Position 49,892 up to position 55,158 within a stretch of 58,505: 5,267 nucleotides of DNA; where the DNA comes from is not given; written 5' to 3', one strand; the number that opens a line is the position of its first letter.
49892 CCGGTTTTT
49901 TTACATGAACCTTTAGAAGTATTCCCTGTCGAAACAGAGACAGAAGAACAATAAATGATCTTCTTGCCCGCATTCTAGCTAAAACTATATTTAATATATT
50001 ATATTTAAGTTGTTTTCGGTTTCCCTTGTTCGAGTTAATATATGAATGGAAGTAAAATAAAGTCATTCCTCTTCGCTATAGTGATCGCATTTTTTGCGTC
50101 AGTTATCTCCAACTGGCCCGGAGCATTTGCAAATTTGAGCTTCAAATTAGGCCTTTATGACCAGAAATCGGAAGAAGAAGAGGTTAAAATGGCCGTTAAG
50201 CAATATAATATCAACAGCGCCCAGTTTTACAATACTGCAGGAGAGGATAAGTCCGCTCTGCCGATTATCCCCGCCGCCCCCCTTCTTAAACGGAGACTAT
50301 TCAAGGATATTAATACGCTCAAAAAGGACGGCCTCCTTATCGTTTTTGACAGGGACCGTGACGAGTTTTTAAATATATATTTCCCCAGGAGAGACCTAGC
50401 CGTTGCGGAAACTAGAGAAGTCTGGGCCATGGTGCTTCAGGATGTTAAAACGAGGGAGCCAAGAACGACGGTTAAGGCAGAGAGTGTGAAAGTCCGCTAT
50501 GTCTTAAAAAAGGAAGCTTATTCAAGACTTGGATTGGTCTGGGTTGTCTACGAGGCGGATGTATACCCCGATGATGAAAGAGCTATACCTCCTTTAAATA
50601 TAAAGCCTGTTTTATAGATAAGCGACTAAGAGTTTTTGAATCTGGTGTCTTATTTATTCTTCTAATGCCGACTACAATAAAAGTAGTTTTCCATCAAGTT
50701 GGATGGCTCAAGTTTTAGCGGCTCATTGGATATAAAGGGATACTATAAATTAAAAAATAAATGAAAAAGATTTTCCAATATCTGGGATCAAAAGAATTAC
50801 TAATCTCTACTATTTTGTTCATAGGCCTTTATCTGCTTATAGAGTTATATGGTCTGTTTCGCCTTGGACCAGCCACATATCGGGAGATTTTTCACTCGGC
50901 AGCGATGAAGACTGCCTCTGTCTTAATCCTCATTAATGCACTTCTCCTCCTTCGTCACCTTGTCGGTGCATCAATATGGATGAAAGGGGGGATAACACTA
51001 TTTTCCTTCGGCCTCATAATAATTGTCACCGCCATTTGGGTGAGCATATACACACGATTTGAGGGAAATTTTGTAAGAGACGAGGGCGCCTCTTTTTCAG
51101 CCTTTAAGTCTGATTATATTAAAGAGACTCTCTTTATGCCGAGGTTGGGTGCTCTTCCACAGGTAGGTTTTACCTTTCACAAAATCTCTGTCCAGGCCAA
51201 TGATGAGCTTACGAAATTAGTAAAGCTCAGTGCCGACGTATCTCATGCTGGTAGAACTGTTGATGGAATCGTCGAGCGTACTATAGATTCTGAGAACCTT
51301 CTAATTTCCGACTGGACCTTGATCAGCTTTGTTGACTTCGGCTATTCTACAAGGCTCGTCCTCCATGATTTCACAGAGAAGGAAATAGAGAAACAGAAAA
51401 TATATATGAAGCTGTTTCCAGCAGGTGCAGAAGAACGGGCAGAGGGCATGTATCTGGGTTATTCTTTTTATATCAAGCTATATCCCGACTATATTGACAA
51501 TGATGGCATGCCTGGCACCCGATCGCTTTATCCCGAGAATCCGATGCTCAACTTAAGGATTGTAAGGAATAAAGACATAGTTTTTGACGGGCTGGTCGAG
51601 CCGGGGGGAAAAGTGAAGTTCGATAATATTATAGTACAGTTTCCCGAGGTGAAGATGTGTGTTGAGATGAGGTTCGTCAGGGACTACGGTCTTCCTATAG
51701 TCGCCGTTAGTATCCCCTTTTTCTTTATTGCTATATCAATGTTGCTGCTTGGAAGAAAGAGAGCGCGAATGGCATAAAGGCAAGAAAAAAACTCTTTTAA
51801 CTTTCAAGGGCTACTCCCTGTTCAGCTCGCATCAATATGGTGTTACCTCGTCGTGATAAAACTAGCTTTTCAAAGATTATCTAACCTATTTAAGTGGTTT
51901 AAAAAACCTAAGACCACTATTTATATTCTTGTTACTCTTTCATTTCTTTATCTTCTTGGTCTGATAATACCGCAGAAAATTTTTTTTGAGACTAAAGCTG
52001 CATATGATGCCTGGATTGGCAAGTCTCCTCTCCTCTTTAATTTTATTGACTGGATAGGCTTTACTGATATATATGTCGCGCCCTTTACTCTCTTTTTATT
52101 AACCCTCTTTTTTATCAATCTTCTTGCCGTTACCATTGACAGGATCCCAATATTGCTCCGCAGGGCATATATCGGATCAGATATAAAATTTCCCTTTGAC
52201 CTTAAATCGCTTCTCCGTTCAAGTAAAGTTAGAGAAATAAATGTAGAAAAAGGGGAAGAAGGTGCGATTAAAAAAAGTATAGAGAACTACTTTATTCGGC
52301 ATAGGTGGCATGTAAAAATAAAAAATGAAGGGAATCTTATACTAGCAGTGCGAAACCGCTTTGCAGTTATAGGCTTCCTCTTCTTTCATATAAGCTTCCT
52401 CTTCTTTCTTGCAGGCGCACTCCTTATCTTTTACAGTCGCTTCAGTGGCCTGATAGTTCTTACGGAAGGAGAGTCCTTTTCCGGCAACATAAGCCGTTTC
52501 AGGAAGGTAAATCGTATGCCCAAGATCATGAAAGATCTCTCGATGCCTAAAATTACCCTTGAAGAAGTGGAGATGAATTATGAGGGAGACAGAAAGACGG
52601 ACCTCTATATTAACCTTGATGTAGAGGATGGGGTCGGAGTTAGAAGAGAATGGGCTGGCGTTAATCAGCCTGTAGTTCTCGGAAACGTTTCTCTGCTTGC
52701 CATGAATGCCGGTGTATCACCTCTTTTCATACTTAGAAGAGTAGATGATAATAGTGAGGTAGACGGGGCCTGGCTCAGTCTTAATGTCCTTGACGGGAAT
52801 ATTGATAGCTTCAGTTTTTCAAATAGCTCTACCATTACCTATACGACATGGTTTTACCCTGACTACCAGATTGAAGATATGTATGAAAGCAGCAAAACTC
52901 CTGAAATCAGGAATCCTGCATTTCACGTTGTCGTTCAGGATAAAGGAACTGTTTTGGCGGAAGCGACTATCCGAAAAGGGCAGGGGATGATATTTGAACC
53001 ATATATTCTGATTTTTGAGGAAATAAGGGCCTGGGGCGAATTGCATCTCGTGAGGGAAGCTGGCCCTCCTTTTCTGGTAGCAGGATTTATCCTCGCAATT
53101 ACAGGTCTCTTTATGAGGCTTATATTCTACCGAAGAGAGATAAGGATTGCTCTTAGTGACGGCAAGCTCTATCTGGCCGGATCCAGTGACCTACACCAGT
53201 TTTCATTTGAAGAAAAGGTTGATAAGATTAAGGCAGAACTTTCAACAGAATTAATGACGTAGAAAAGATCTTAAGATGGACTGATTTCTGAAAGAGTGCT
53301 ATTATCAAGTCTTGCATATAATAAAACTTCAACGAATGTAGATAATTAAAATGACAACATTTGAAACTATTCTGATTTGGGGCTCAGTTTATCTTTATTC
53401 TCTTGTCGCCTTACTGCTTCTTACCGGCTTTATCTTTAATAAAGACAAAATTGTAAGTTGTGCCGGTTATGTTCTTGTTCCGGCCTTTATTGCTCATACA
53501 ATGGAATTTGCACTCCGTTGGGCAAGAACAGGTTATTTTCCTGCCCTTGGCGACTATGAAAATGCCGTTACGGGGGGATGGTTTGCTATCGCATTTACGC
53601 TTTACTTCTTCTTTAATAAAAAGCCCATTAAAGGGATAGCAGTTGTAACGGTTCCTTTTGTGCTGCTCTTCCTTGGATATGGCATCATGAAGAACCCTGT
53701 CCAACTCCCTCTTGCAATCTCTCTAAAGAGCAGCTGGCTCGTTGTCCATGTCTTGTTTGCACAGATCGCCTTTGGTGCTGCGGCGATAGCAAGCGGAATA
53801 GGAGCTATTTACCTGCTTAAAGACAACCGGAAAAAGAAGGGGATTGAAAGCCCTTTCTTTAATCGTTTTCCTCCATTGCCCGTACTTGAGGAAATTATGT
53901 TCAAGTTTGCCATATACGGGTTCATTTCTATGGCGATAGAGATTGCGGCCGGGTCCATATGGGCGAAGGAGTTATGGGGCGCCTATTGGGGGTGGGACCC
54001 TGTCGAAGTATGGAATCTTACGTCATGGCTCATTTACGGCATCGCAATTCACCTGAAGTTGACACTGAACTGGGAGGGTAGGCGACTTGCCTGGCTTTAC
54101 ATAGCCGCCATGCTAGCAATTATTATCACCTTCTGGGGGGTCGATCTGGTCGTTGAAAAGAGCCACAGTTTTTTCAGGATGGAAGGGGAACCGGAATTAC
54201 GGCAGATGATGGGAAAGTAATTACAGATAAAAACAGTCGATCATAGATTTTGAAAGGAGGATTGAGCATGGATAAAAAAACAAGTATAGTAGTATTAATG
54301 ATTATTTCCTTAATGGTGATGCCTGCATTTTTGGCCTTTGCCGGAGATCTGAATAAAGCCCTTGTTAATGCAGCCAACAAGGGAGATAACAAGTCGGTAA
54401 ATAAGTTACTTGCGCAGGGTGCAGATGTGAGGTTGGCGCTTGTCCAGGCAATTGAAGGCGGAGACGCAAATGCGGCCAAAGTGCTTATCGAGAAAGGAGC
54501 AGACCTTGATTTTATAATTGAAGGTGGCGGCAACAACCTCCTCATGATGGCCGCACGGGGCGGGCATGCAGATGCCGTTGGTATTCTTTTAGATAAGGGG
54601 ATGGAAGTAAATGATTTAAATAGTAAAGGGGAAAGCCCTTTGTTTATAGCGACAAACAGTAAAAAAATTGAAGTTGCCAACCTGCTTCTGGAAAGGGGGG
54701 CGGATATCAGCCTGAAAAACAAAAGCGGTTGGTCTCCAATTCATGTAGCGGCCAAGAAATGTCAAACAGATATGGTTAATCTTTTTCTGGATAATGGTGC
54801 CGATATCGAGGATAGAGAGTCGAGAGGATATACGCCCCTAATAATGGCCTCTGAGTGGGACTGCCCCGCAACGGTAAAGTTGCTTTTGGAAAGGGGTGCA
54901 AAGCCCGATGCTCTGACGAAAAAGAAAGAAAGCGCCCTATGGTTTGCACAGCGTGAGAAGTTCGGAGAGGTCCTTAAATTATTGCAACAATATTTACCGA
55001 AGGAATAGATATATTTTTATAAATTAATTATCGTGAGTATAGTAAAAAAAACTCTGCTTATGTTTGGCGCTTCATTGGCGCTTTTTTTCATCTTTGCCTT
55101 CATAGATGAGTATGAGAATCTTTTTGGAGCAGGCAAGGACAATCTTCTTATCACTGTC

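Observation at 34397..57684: Candidate electron-conduit supercluster: scaffold protein + three secreted multihaem cytochromes (up to about 79 haem motifs) + its own duplicated maturation machinery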

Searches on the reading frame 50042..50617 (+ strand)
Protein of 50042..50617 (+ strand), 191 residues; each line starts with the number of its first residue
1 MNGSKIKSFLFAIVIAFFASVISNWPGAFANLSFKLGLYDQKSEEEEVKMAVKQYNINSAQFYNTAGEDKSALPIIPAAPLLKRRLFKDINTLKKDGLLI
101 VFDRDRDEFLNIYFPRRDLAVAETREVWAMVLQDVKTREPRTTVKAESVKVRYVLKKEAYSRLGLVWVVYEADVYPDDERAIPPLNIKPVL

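Call 6: search_protein_families(library=pfam, proteins=[window:50042-50617:+], max_evalue=0.01)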
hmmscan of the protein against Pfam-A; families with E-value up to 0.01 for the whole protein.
window:50042-50617:+ (191 aa): 0 families

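Call 56: search_protein_families(library=ncbifam, proteins=[window:50042-50617:+], max_evalue=0.01)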
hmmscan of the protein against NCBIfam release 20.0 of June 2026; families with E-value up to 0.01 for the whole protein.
window:50042-50617:+ (191 aa): 0 families

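Call 87: search_protein_representatives(protein=window:50042-50617:+)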
Query: 191 residues. Proteins with E-value up to 0.001 (for the whole library): 53; up to 1e-10: 28; up to 1e-30: 8. The best 53 are listed.
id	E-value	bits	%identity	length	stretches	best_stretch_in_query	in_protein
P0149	1.1e-54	201.4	54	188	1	6-191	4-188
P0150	1.3e-44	168.5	47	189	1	11-190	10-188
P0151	3.2e-44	167.3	51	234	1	16-191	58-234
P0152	5.4e-43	163.3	48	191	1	9-191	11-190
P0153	1.3e-41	158.8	52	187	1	13-190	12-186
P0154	5.7e-34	133.9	50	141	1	50-189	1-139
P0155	2.9e-32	128.3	43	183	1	14-191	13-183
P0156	5.4e-31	124.2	51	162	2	9-100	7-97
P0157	1.3e-29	119.7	41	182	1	9-191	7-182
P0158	7.9e-26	107.3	43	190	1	13-188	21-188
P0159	3.8e-24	101.9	37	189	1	8-191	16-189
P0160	6.8e-23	97.8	39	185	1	9-187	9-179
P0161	8.2e-22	94.3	37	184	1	7-186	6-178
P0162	6.9e-20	88.0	34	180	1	8-178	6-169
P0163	2.7e-19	86.0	38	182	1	13-175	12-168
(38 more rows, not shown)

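Call 98: predict_structure(alignment_id=A7)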
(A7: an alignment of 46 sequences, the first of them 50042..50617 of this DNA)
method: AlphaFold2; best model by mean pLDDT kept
length: 191 residues; sequences in the alignment: 46
mean_pLDDT: 94.7   pTM: 0.86
mean pLDDT of the five models: 94.7, 94.5, 94.4, 94.2, 94.0
residues with pLDDT >= 90: 172; 70-90: 15; 50-70: 3; < 50: 1
segments of 3 or more residues with pLDDT < 50: none
pLDDT, mean of each block of 10 residues (from residue 1): 91 95 90 92 97 97 95 95 97 98 98 96 98 98 97 96 93 97 85 41
secondary structure, 60 per line:
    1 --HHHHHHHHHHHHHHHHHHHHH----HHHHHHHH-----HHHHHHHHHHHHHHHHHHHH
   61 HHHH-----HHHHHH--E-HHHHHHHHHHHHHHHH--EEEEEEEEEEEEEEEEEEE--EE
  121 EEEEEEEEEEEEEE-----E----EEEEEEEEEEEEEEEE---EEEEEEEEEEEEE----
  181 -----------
elements in order: H3-23 H28-35 H41-64 H70-75 H80-95 E98-116 E119-134 E145-160 E164-176

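Call 100: fold_search(model_id=the predicted structure, library=pdb)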
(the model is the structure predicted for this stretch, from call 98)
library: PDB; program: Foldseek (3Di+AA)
matches with E <= 10: 920; with E <= 0.001: 20
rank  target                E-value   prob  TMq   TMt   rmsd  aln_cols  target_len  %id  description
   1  5d9r                  8.6e-06  1.00  0.52  0.72   3.2       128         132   16  Crystal structure of a conserved domain in the intermembrane space region of the plastid division protein ARC6 (released 2015-11-11)
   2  6jzf_B                9.1e-06  1.00  0.53  0.66   3.2       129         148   19  Structure of the intermembrane space region of PARC6 (released 2020-05-06)
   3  5had                  1.1e-05  1.00  0.51  0.71   3.9       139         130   16  Crystal structure of intermembrane space region of chloroplast protein ARC6 (released 2017-01-18)
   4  6jzn_B                1.5e-05  1.00  0.53  0.72   3.4       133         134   20  Structure of the intermembrane space region of PARC6-PDV1 (released 2020-05-06)
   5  5u9o_A                1.6e-05  1.00  0.51  0.65   3.7       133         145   18  Cocrystal structure of the intermembrane space region of the plastid division proteins PARC6 and PDV1 (released 2017-12-20)
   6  6jzn_D                1.7e-05  1.00  0.52  0.73   3.5       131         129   20  Structure of the intermembrane space region of PARC6-PDV1 (released 2020-05-06)
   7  6jzn_A                1.9e-05  1.00  0.52  0.74   3.4       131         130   20  Structure of the intermembrane space region of PARC6-PDV1 (released 2020-05-06)
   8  5u9o_C                2.0e-05  1.00  0.52  0.66   3.6       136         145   19  Cocrystal structure of the intermembrane space region of the plastid division proteins PARC6 and PDV1 (released 2017-12-20)
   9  6jzn_C                2.4e-05  1.00  0.52  0.71   3.6       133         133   20  Structure of the intermembrane space region of PARC6-PDV1 (released 2020-05-06)
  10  5u9o_G                2.7e-05  1.00  0.49  0.64   3.9       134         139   18  Cocrystal structure of the intermembrane space region of the plastid division proteins PARC6 and PDV1 (released 2017-12-20)
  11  6jzf_A                2.9e-05  1.00  0.53  0.65   3.5       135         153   18  Structure of the intermembrane space region of PARC6 (released 2020-05-06)
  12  5u9o_D                3.3e-05  1.00  0.53  0.68   3.4       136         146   19  Cocrystal structure of the intermembrane space region of the plastid division proteins PARC6 and PDV1 (released 2017-12-20)
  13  5u9o_F                3.7e-05  1.00  0.49  0.63   4.0       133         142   19  Cocrystal structure of the intermembrane space region of the plastid division proteins PARC6 and PDV1 (released 2017-12-20)
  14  5u9l_B                4.3e-05  1.00  0.52  0.64   3.4       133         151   20  Crystal structure of the intermembrane space region of the plastid division protein PARC6 (released 2017-12-20)
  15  5u9o_E                4.3e-05  1.00  0.52  0.67   3.4       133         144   19  Cocrystal structure of the intermembrane space region of the plastid division proteins PARC6 and PDV1 (released 2017-12-20)
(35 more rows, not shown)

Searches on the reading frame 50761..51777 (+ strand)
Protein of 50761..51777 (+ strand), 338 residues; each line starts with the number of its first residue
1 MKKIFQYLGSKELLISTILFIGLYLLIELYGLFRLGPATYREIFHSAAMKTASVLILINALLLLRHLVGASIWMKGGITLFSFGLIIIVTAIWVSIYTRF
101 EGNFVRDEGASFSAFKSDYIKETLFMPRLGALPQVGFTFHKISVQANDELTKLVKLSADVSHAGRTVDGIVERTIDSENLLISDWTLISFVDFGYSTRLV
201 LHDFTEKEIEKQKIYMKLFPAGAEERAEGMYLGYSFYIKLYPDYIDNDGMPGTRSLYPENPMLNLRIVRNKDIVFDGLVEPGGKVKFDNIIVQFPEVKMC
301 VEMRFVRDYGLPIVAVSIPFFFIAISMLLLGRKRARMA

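Call 6: search_protein_families(library=pfam, proteins=[window:50761-51777:+], max_evalue=0.01)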
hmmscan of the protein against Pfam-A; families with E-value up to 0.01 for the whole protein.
window:50761-51777:+ (338 aa): 0 families

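Call 56: search_protein_families(library=ncbifam, proteins=[window:50761-51777:+], max_evalue=0.01)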
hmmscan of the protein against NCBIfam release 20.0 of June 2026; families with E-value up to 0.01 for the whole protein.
window:50761-51777:+ (338 aa): 1 family
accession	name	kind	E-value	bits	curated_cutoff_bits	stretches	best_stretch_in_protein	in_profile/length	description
NF047761.1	LBF_4227_fam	equivalog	0.00048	20.6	75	1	60-105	27-72/96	LBF_4227 family protein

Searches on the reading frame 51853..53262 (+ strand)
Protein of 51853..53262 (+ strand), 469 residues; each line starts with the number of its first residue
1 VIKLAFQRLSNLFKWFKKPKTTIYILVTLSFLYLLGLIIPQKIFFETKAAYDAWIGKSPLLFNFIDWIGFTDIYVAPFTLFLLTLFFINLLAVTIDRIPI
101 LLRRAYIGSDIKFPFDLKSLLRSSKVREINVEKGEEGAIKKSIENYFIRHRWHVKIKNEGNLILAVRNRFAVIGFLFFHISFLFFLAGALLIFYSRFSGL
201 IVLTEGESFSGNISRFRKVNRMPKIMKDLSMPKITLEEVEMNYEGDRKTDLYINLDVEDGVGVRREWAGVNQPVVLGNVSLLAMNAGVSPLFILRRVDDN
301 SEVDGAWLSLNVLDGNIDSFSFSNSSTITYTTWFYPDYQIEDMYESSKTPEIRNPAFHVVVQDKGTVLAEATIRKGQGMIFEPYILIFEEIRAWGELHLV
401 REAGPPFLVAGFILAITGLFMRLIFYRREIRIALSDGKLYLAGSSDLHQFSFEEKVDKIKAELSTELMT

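Call 6: search_protein_families(library=pfam, proteins=[window:51853-53262:+], max_evalue=0.01)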
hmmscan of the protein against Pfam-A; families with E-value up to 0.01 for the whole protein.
window:51853-53262:+ (469 aa): 1 family
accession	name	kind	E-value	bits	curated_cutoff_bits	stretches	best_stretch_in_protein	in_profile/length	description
PF05140.19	ResB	-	3.6e-32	112.2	24.6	1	20-456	2-485/486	ResB-like family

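Call 20: find_related_loci(query=window:51853-53262:+, collection=genome_contigs, flank=10000)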
Query window:51853-53262:+ (469 aa) in genome_contigs; peptide patterns used: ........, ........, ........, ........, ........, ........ (x = any residue, [..] = any of these).
71 stretches matched a pattern, but none encodes a relative of the query by tblastn (E <= 1e-3).

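Call 56: search_protein_families(library=ncbifam, proteins=[window:51853-53262:+], max_evalue=0.01)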
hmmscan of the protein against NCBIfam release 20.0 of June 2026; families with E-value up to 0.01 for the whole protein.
window:51853-53262:+ (469 aa): 0 families

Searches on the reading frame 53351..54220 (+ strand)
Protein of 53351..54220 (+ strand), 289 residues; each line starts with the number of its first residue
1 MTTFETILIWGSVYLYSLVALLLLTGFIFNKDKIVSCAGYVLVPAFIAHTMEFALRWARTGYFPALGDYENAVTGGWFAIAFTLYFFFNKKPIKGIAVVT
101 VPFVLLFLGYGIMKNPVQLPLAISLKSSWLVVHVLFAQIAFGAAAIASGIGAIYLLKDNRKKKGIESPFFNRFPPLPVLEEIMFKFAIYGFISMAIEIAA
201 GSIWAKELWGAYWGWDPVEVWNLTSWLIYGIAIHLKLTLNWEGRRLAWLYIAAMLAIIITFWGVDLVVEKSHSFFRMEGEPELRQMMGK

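Call 6: search_protein_families(library=pfam, proteins=[window:53351-54220:+], max_evalue=0.01)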
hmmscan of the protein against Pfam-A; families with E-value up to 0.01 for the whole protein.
window:53351-54220:+ (289 aa): 1 family
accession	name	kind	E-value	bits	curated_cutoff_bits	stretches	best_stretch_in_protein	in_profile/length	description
PF01578.25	Cytochrom_C_asm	-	2e-34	119.5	29.9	1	77-269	13-209/212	Cytochrome C assembly protein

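Call 56: search_protein_families(library=ncbifam, proteins=[window:53351-54220:+], max_evalue=0.01)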
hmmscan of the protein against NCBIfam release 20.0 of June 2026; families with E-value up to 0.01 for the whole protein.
window:53351-54220:+ (289 aa): 4 families
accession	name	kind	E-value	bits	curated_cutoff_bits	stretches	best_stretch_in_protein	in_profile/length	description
TIGR03144.1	cytochr_II_ccsB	equivalog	2.2e-46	158.7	187.6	1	44-274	4-251/252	c-type cytochrome biogenesis protein CcsB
NF007691.0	PRK10369.1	subfamily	0.00013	20.9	394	1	181-267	207-295/573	heme lyase NrfEFG subunit NrfE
TIGR00353.1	nrfE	subfamily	0.00025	20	569.05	1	182-267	154-241/578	heme lyase CcmF/NrfE family subunit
TIGR01191.1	ccmC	subfamily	0.0027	17.7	186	1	187-239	53-105/184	heme ABC transporter permease CcmC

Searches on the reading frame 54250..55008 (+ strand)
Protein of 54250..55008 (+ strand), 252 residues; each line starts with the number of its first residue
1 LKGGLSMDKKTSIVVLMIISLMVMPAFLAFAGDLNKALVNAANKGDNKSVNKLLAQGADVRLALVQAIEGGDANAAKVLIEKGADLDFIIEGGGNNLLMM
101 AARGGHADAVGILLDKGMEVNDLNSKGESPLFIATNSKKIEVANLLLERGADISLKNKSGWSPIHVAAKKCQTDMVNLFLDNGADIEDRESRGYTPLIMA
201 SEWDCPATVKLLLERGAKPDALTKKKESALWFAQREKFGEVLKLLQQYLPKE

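Call 6: search_protein_families(library=pfam, proteins=[window:54250-55008:+], max_evalue=0.01)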
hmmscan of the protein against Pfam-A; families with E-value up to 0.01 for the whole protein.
window:54250-55008:+ (252 aa): 7 families
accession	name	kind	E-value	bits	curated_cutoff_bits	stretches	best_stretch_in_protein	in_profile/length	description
PF12796.13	Ank_2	-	4.7e-45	152.5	27.3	3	131-221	1-88/90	Ankyrin repeats (3 copies)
PF00023.36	Ank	-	2.6e-33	112.6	21.1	4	160-188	2-30/33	Ankyrin repeat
PF13857.12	Ank_5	-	3.1e-27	94.8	27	3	146-200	1-56/56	Ankyrin repeats (many copies)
PF13606.12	Ank_3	-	1.3e-26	89.7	22.3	1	160-187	2-29/30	Ankyrin repeat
PF13637.12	Ank_4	-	1.1e-25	89.5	22.7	3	138-180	8-50/50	Ankyrin repeats (many copies)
PF24521.3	Ank_KRIT1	-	1.5e-11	44.6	80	2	98-149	50-107/149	KRIT1 ankyrin-repeats domain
PF23745.1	ANK_LRRK2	-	7e-06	26.4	27.5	0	134-185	38-89/130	LRRK2 ANK repeat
